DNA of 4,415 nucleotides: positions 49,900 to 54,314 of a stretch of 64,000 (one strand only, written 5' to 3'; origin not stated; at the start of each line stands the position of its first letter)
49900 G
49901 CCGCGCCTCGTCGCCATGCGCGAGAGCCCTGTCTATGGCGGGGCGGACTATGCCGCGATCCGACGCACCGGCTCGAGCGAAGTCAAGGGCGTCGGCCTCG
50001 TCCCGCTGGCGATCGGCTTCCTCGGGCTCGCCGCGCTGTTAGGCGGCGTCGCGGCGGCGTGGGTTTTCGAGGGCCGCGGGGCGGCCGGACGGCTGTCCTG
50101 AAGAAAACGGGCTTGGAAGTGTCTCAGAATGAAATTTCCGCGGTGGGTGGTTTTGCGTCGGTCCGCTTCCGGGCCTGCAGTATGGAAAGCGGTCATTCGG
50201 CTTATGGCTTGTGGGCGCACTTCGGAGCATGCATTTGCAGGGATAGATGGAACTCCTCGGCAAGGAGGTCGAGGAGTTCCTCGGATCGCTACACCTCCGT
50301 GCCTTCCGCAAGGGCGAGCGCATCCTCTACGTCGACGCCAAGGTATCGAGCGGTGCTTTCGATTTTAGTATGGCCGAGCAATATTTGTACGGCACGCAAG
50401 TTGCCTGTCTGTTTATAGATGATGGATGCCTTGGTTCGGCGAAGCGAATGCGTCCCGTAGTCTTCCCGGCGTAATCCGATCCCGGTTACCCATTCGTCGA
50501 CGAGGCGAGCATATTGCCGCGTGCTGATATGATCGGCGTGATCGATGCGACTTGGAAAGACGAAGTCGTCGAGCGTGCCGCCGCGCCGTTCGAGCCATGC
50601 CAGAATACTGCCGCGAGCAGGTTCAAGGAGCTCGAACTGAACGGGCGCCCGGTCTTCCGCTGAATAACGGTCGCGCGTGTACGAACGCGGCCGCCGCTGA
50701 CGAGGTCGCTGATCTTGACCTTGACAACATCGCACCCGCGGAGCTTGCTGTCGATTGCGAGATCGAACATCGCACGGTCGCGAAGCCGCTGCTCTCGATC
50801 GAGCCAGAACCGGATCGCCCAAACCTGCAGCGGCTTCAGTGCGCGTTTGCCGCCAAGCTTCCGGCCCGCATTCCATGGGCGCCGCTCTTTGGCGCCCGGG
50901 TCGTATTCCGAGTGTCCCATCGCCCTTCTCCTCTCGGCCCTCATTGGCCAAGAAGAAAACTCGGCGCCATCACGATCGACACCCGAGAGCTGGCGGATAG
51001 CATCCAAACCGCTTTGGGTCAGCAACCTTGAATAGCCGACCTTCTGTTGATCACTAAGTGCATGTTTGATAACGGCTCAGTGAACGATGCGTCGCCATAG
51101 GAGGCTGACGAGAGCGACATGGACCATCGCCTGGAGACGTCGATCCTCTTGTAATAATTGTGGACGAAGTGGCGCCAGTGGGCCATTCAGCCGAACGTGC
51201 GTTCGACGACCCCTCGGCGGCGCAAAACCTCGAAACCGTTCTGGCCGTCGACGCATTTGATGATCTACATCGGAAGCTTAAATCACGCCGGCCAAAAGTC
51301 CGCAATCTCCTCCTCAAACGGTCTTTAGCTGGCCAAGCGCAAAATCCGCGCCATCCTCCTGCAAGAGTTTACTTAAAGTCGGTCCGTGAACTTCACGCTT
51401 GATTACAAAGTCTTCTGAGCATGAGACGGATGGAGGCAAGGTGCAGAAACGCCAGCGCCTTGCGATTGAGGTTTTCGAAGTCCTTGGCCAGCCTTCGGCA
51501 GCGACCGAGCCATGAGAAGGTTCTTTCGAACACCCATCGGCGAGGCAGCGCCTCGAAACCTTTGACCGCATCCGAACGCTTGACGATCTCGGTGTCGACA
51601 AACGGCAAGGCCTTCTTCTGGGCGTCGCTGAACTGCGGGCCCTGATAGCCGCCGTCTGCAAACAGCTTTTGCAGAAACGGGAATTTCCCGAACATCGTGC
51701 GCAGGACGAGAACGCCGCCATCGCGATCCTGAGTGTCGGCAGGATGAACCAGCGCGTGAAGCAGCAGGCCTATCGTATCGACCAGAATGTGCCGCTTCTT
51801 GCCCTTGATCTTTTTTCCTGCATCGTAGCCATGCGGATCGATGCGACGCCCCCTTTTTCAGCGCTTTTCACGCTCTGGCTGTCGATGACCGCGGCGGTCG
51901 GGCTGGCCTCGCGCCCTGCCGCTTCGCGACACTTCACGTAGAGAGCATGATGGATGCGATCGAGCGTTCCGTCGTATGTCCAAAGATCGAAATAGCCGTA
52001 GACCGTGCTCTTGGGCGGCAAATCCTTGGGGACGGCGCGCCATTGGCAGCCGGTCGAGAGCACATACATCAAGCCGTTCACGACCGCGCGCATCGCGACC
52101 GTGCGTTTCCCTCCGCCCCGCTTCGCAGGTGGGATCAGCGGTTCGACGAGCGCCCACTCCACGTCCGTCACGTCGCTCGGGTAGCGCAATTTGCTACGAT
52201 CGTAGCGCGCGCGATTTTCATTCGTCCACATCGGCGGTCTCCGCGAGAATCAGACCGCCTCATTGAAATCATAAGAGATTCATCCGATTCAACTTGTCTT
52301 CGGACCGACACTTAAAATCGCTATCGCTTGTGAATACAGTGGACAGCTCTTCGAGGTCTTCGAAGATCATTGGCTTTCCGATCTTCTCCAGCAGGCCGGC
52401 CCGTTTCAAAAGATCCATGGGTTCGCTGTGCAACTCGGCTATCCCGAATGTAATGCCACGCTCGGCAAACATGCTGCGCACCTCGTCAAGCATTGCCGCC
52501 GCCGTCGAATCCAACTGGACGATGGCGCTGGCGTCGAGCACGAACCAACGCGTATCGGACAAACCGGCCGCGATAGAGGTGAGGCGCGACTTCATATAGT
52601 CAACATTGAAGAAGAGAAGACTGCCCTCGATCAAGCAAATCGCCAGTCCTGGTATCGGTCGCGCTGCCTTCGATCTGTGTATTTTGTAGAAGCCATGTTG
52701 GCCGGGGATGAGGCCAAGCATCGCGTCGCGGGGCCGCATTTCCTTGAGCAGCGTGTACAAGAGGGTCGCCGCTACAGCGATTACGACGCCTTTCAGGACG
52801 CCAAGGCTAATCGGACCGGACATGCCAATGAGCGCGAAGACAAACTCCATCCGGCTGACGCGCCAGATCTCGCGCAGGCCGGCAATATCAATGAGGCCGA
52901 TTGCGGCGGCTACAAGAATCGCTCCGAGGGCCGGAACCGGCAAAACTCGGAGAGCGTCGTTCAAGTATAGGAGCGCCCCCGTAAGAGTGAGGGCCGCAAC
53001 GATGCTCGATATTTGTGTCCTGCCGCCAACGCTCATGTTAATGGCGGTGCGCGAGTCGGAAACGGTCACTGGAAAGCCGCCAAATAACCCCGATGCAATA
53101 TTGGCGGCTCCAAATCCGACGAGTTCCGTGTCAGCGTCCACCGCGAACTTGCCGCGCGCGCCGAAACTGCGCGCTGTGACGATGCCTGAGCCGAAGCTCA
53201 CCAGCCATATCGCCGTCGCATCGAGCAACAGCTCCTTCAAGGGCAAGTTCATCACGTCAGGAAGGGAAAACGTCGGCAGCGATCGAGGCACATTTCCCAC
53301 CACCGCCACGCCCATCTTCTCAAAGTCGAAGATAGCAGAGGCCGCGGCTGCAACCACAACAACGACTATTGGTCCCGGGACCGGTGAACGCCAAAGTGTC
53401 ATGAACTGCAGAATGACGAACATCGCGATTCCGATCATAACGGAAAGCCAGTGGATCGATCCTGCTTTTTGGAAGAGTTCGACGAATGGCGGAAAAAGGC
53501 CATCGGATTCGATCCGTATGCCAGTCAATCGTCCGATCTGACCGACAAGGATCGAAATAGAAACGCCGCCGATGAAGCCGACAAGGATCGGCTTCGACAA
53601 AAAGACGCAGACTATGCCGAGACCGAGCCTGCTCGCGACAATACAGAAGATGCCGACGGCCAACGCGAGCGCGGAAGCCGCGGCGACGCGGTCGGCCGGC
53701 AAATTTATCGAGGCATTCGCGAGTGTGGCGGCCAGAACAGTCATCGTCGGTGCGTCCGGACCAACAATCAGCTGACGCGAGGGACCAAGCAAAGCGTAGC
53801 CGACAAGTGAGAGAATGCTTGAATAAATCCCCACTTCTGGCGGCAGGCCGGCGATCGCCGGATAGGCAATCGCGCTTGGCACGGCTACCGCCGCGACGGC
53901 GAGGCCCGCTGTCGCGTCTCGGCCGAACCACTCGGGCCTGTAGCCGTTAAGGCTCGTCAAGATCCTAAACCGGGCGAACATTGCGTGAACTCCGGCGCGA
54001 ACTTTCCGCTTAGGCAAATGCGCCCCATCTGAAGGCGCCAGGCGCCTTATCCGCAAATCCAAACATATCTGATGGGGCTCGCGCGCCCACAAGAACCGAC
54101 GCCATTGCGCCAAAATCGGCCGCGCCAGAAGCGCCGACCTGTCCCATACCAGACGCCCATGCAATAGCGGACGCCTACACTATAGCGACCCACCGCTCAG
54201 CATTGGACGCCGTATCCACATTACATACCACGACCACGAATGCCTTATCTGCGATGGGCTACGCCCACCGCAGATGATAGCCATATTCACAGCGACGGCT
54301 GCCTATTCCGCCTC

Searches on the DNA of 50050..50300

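Call 29: search_rna_families(source=window, start=50050, end=50300, threshold=evalue, max_evalue=10, show_alignments=2)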
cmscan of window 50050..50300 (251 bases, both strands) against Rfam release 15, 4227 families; matches with E-value up to 10: 2.
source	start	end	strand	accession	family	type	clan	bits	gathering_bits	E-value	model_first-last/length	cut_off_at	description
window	50249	50280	-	RF02985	ftsZ-DE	Gene; sRNA;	-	19.5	72.2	0.12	34-65/69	no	ftsZ-DE RNA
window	50056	50144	+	RF02983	Fibrobacter-1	Gene; sRNA;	-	13.8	77.9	2.6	1-102/102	no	Fibrobacter-1 RNA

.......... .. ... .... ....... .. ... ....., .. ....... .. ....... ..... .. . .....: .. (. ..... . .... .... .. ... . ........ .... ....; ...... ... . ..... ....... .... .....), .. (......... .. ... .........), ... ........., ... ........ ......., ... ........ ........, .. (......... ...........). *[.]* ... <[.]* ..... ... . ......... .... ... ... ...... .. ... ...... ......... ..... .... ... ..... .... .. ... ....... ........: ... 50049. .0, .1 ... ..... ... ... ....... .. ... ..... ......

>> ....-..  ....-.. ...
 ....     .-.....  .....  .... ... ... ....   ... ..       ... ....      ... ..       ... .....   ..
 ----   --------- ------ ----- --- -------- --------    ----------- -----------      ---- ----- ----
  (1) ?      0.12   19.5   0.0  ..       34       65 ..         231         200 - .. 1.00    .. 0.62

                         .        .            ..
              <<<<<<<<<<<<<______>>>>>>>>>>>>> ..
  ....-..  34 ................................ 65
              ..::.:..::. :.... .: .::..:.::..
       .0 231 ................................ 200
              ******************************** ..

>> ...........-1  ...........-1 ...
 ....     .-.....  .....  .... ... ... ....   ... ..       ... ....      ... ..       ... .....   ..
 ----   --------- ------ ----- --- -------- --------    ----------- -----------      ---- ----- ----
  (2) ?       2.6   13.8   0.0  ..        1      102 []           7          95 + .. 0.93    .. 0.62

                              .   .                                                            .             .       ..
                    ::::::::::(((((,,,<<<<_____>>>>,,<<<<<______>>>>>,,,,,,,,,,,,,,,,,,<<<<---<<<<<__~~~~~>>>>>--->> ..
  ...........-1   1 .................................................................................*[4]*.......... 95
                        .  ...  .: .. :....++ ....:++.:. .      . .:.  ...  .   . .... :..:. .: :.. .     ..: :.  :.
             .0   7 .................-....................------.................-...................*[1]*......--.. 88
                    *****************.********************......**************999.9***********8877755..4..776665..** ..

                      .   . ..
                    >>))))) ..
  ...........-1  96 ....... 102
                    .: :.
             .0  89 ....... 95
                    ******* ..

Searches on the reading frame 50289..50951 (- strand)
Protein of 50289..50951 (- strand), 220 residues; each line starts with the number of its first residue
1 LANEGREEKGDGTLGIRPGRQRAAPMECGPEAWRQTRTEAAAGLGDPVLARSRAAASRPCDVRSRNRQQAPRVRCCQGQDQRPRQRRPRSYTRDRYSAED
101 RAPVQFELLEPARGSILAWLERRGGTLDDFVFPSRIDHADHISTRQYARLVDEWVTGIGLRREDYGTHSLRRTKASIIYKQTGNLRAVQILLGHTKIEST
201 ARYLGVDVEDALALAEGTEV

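Call 7: search_protein_families(library=pfam, proteins=[window:50289-50951:-], max_evalue=0.01)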
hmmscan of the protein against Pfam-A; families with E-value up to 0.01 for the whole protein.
window:50289-50951:- (220 aa): 1 family
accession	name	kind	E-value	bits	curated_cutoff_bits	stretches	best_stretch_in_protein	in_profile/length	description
PF00589.27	Phage_integrase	-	1.8e-13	51.1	27.1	1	110-207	73-169/172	Phage integrase family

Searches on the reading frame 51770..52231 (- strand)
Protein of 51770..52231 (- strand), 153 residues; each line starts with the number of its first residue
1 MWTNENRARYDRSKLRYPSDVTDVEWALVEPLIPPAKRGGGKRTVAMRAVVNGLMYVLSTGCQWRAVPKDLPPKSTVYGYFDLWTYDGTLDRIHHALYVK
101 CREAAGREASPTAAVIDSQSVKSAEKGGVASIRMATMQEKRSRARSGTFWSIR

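Call 7: search_protein_families(library=pfam, proteins=[window:51770-52231:-], max_evalue=0.01)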
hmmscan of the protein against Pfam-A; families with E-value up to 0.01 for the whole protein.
window:51770-52231:- (153 aa): 1 family
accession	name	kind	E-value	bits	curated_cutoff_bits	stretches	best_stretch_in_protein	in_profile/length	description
PF13340.11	DUF4096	-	1.2e-26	93.2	34.3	1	21-94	1-76/76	Putative transposase of IS4/5 family (DUF4096)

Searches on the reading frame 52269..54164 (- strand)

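Call 7: search_protein_families(library=pfam, proteins=[window:52269-54164:-], max_evalue=0.01)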
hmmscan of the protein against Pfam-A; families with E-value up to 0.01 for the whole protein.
window:52269-54164:- (631 aa): 4 families
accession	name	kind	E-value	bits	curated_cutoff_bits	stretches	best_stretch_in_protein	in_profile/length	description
PF00916.26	Sulfate_transp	-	3.1e-85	286.7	23.2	1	82-445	3-378/380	Sulfate permease family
PF01740.26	STAS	-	3.2e-11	43.4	22.6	1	504-606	7-105/106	STAS domain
PF16983.11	MFS_MOT1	-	2.3e-05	25.2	30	1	342-424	27-111/111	Molybdate transporter of MFS superfamily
PF13466.11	STAS_2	-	0.00027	21.5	29.2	1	540-591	28-79/80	STAS domain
